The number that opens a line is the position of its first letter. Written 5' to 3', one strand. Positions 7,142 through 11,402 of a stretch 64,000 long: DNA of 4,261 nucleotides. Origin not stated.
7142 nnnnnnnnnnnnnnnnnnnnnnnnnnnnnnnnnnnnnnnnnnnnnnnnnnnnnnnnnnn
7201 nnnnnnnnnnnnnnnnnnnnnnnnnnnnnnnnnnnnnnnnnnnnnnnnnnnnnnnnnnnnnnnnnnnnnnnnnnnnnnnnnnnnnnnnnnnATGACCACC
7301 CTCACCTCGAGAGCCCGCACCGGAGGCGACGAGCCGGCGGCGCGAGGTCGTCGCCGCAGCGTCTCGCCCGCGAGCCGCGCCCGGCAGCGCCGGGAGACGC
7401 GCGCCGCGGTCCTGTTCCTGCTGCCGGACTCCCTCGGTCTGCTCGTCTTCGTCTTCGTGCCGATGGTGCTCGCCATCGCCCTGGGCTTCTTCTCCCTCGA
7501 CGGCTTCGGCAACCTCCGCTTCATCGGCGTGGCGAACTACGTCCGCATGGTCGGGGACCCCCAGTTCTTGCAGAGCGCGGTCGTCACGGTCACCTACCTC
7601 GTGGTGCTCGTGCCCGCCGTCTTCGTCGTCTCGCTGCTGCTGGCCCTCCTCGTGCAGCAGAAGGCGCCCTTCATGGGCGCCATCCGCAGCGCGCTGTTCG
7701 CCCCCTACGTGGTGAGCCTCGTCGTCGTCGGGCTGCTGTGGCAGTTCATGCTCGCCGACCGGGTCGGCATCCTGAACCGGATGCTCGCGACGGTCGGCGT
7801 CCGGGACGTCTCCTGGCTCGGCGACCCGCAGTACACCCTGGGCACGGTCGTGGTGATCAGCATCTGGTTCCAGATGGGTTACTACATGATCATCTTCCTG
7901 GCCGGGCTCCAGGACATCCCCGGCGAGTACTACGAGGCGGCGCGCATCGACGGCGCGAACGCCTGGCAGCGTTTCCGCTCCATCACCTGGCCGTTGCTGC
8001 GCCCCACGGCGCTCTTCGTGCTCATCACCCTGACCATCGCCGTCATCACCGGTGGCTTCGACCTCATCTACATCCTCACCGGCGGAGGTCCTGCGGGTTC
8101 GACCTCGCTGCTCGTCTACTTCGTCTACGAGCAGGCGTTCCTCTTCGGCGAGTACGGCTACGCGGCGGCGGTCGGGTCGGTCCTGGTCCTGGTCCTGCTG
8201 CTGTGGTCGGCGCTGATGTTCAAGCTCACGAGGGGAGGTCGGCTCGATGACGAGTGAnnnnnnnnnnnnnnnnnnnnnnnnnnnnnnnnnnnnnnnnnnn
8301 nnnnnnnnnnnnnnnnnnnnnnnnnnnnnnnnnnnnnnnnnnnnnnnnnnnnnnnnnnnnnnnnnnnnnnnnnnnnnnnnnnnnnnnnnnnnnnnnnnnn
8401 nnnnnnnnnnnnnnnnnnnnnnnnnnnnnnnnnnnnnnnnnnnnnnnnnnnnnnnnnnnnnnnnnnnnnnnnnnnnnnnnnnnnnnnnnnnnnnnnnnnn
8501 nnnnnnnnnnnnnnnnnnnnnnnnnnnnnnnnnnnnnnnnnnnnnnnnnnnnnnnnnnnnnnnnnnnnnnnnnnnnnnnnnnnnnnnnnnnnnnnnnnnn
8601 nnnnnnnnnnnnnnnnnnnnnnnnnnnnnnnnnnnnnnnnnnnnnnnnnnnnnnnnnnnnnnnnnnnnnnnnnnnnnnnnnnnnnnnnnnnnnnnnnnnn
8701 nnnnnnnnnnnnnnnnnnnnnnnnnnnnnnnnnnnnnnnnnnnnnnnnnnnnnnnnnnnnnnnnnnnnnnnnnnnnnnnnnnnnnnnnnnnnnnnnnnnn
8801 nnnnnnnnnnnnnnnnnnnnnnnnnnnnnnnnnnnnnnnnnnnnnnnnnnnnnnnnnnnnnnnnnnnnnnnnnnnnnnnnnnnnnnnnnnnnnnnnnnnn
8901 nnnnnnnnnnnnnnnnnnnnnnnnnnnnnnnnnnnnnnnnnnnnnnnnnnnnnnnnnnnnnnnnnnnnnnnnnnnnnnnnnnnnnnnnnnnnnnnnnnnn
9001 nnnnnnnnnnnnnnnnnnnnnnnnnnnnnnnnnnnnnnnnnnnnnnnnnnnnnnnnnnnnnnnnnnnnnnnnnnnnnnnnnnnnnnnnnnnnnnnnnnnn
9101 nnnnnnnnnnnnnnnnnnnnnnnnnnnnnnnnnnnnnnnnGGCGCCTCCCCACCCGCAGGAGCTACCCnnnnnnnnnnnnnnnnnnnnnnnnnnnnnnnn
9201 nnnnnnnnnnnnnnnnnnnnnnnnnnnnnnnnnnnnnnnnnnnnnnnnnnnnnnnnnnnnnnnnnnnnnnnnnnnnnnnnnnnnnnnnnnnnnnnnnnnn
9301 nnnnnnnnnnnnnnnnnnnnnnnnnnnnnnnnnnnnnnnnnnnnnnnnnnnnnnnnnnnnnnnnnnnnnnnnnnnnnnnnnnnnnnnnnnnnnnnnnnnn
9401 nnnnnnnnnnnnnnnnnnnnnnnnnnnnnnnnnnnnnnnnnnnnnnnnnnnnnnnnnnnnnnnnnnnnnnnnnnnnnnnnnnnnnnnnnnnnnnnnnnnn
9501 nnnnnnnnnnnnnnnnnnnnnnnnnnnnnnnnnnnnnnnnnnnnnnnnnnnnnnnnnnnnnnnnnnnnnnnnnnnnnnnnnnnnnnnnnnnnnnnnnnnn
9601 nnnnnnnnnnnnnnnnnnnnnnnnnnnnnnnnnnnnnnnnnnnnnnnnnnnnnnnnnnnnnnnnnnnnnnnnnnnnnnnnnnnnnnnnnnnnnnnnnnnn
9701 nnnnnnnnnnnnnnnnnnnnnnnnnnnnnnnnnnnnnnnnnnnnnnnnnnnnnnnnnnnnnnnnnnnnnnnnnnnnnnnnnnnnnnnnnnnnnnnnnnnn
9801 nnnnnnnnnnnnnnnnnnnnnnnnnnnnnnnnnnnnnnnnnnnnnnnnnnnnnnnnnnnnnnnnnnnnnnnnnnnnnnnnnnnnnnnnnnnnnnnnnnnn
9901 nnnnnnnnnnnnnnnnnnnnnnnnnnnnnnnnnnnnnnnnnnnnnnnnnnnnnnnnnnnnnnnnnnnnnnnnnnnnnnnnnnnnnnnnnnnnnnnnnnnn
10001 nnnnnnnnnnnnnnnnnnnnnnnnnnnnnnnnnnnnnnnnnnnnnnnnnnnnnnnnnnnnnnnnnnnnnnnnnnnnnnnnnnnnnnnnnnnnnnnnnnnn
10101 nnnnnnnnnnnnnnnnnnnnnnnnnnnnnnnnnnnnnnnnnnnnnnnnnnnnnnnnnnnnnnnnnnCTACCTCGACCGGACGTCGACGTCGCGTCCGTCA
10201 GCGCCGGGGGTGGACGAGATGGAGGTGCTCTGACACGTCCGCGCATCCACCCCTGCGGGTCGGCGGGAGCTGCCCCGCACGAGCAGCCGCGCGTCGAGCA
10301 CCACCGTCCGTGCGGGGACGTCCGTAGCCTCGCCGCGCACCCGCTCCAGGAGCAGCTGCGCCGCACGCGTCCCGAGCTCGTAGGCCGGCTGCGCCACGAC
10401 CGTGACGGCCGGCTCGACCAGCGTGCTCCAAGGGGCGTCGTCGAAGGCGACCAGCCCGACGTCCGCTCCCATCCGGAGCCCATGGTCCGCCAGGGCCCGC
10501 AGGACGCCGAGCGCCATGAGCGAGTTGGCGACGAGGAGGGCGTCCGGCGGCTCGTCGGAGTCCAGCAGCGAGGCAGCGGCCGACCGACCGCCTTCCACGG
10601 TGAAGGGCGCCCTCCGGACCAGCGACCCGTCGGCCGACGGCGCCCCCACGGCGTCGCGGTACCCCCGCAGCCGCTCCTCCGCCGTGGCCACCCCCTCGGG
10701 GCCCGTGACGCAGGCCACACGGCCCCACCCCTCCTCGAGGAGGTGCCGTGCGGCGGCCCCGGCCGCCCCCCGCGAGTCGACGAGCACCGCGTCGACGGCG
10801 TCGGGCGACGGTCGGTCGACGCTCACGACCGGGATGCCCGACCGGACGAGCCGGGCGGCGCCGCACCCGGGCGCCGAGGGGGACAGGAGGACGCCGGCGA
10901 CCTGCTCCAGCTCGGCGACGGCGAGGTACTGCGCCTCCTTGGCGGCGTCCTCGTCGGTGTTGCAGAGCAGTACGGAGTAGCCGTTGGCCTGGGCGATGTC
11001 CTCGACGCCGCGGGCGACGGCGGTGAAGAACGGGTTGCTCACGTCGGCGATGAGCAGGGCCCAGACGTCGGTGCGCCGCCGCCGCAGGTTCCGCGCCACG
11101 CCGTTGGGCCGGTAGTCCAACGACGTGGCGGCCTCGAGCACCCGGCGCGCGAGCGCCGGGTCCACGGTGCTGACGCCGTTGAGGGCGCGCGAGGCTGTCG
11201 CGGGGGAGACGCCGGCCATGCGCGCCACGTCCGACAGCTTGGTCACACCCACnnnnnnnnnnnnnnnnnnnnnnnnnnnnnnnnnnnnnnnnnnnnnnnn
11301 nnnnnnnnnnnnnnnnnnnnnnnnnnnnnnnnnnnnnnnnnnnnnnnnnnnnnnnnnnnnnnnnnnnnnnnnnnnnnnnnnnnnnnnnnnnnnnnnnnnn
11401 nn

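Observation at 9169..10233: Two divergent GH172 (DUF2961) paralogs within 36 kb, one fused to an importer operon and one coupled to a sulfatase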

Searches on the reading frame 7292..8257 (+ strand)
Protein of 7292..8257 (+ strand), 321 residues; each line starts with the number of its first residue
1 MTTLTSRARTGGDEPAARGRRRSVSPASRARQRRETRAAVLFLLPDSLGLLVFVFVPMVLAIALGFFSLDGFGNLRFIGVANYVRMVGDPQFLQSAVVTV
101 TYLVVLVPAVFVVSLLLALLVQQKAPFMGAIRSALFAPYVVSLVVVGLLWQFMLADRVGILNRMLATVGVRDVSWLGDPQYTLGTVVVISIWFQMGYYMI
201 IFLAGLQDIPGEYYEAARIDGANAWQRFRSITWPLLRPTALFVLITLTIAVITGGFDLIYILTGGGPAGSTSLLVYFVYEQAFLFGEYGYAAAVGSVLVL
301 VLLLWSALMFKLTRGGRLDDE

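Call 9: search_protein_families(library=pfam, proteins=[window:7292-8257:+])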
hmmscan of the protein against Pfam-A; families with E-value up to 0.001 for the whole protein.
window:7292-8257:+ (321 aa): 1 family
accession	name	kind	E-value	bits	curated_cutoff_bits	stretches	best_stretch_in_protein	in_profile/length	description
PF00528.27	BPD_transp_1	-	4.9e-16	59.4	26.4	1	92-305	15-171/184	Binding-protein-dependent transport system inner membrane component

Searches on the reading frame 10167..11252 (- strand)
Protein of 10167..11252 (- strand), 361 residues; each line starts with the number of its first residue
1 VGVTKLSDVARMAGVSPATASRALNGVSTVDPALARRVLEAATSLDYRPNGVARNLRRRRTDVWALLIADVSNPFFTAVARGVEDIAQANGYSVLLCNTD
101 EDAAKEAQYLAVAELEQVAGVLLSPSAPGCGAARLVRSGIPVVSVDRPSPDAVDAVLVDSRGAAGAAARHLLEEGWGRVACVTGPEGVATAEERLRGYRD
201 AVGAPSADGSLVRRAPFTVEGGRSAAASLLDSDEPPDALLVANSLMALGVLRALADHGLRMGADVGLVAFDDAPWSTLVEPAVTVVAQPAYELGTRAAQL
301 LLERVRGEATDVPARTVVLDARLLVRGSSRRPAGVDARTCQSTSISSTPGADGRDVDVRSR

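Call 9: search_protein_families(library=pfam, proteins=[window:10167-11252:-])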
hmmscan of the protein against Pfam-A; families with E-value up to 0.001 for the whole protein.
window:10167-11252:- (361 aa): 4 families
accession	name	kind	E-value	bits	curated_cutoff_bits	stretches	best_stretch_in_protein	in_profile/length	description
PF13377.12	Peripla_BP_3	-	2.3e-28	99.8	26.5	1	168-329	1-167/167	Periplasmic binding protein-like domain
PF00532.27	Peripla_BP_1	-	2.8e-25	89.8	22.2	1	65-312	5-267/281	Periplasmic binding proteins and sugar binding domain of LacI family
PF13407.12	Peripla_BP_4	-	7.2e-22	78.6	35.1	1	65-308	2-257/258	Periplasmic binding protein domain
PF00356.27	LacI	-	3.1e-13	49.7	27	1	6-50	2-46/46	Bacterial regulatory proteins, lacI family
